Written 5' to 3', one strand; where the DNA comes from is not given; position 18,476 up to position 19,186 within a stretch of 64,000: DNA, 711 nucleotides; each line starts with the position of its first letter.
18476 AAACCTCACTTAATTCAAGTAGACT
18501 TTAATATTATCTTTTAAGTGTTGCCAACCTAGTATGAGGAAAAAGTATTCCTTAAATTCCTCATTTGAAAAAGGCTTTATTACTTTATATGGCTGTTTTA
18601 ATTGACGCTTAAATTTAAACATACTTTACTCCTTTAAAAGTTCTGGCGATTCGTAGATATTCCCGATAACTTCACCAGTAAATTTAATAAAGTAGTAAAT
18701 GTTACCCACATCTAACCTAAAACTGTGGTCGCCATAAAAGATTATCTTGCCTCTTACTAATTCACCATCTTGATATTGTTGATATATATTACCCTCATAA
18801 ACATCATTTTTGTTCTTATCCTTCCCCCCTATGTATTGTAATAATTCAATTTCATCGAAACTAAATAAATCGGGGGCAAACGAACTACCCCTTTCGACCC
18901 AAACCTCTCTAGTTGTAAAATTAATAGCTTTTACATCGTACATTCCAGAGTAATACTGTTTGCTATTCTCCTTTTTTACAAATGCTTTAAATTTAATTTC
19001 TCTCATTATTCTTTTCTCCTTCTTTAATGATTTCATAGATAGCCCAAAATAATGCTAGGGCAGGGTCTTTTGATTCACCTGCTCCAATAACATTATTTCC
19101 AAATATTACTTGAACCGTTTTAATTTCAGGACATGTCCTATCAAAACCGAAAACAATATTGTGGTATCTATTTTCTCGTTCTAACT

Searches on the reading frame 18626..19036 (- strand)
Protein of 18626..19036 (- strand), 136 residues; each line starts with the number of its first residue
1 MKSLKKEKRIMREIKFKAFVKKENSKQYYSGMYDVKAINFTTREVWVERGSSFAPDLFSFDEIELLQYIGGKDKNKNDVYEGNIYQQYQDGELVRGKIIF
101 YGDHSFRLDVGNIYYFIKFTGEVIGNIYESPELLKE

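Call 59: search_protein_families(library=pfam, max_evalue=0.001, proteins=[window:18626-19036:-])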
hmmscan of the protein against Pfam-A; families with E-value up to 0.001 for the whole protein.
window:18626-19036:- (136 aa): 1 family
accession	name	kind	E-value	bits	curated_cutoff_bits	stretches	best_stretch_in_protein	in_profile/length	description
PF09643.15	YopX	-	1e-13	51.8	22.4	1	15-135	1-128/128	YopX protein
